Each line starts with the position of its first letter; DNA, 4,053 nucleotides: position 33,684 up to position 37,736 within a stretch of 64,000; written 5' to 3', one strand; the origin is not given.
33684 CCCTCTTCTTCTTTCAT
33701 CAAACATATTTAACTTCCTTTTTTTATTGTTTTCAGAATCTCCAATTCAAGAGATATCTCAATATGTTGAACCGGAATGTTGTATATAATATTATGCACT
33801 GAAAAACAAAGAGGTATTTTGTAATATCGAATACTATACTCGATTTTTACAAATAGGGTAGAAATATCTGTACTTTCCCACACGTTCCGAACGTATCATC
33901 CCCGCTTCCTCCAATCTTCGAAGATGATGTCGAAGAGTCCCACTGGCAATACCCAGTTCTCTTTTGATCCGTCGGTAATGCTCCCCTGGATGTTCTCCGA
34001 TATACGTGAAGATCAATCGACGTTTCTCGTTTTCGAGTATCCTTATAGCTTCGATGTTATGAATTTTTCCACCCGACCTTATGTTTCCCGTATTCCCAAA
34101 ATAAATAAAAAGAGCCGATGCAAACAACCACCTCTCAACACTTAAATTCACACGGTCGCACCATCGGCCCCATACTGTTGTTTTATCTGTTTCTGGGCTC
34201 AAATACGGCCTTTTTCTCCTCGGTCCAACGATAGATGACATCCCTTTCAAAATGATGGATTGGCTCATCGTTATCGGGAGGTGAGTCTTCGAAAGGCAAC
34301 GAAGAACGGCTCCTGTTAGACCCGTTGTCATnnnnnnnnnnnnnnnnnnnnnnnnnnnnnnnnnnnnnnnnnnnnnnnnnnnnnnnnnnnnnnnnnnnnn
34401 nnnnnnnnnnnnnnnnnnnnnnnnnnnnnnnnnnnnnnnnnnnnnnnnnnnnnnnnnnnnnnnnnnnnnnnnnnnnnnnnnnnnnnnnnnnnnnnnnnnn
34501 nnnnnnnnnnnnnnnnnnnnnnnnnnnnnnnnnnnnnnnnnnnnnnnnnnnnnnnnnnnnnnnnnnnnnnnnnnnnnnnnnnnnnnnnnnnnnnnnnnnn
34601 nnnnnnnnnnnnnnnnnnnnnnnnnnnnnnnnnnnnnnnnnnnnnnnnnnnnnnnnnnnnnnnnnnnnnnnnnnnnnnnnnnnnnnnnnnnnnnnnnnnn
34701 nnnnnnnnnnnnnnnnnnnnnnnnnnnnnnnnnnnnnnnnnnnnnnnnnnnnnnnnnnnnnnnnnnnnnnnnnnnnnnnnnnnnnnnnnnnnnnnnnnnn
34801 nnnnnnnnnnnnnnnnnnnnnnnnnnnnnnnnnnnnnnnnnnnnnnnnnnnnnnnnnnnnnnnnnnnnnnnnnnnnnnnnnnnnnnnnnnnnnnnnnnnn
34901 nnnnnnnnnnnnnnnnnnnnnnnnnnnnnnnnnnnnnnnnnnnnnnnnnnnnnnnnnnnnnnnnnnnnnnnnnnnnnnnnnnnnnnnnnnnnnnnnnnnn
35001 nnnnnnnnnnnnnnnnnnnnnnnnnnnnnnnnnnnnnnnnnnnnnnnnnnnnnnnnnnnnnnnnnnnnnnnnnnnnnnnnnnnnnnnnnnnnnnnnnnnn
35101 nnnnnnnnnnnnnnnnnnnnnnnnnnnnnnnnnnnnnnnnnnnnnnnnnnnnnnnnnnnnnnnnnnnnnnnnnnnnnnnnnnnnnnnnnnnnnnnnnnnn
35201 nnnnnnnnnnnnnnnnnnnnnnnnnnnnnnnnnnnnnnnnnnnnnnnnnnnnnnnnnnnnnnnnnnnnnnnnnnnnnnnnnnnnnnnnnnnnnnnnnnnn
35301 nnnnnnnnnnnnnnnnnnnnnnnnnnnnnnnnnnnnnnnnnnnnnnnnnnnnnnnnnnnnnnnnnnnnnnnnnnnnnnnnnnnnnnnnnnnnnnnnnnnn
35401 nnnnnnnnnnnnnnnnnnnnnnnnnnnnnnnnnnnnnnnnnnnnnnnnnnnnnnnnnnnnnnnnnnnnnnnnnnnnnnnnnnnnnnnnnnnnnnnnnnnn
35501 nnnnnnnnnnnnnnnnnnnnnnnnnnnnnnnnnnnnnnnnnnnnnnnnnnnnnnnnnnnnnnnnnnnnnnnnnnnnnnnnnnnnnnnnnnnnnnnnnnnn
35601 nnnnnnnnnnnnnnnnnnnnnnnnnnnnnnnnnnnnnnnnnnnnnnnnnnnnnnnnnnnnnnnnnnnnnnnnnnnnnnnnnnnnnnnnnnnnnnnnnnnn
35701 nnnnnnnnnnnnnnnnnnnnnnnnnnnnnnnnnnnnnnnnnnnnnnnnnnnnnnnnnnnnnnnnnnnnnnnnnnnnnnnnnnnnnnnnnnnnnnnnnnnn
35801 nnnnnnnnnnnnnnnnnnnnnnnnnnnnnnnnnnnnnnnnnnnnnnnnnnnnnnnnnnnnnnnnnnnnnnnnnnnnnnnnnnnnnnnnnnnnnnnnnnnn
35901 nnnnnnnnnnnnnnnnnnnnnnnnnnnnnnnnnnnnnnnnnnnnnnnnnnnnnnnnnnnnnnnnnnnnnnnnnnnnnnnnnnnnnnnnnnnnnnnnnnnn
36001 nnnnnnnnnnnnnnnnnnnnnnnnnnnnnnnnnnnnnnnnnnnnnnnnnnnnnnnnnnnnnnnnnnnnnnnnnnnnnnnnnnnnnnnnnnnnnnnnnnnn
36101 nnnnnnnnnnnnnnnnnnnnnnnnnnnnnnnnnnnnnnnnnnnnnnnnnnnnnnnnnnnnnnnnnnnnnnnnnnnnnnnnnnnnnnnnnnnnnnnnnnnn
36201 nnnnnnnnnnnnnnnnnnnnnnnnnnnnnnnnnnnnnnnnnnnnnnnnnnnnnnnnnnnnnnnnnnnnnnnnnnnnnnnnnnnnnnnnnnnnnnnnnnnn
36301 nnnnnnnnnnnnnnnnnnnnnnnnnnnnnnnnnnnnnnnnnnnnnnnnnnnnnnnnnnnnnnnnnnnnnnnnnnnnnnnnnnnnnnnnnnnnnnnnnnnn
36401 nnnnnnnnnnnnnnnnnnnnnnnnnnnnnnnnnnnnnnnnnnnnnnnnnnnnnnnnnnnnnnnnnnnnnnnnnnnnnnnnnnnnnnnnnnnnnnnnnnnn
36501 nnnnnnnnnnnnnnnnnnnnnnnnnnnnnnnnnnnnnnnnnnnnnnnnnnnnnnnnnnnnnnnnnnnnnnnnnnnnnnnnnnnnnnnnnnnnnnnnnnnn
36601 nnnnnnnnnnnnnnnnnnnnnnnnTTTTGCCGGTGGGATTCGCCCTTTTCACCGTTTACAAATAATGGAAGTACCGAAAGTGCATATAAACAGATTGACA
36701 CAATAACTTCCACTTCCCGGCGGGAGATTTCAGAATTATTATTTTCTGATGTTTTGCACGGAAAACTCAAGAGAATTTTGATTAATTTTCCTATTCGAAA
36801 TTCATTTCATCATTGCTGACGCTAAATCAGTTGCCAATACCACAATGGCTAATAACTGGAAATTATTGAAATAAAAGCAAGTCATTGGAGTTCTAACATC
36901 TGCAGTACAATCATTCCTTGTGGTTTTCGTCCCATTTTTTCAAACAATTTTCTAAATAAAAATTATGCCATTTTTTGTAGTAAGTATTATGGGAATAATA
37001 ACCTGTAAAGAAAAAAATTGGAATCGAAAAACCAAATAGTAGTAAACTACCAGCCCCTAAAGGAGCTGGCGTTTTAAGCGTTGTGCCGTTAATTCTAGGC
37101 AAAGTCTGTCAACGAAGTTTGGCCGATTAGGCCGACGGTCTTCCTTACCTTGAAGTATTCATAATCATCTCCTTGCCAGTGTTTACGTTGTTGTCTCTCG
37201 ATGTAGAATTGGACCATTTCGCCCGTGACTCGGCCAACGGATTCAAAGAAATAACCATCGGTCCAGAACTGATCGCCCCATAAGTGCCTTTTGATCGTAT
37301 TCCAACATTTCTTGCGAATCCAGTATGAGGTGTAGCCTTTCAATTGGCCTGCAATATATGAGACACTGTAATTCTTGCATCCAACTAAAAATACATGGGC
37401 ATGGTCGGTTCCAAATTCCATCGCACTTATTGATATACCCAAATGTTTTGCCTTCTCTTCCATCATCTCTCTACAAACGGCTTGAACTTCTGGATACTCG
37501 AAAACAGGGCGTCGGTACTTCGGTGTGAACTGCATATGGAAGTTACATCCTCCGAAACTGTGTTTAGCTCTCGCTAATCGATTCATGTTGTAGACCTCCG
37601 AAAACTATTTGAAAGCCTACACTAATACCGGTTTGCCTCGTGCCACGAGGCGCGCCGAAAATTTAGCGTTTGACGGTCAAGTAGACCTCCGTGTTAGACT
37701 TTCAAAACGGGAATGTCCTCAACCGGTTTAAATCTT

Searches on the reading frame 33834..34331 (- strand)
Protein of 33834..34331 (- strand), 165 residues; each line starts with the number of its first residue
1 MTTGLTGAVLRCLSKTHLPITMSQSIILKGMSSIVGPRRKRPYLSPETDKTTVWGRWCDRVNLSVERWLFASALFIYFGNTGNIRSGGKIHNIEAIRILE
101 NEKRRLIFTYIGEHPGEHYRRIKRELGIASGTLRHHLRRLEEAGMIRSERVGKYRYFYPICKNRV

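Call 19: search_protein_families(library=pfam, proteins=[window:33834-34331:-], max_evalue=0.001)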
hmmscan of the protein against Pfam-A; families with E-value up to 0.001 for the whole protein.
window:33834-34331:- (165 aa): 6 families
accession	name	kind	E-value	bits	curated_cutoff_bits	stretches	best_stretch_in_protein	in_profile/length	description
PF24266.1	HTH_HVO_0163_N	-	1.5e-14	54.2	31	1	101-159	1-59/70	HVO_0163, N-terminal HTH domain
PF13412.12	HTH_24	-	2.3e-07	30.7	21.9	1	101-147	2-48/48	Winged helix-turn-helix DNA-binding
PF12840.13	HTH_20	-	1.6e-06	28.5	27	1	101-148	3-50/51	Helix-turn-helix domain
PF01022.26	HTH_5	-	1.5e-05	25.2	22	1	124-147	23-46/47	Bacterial regulatory protein, arsR family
PF07848.18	PaaX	-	0.00021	21.9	24.8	1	121-158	28-64/70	PaaX-like protein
PF09339.16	HTH_IclR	-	0.00044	20.4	22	0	107-149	8-51/52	IclR helix-turn-helix domain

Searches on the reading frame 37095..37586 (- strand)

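Call 19: search_protein_families(library=pfam, proteins=[window:37095-37586:-], max_evalue=0.001)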
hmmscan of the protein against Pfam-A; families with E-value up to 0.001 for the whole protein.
window:37095-37586:- (163 aa): 1 family
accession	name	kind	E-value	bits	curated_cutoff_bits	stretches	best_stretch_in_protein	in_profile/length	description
PF01797.21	Y1_Tnp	-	8.1e-30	103.9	23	1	13-132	4-121/121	Transposase IS200 like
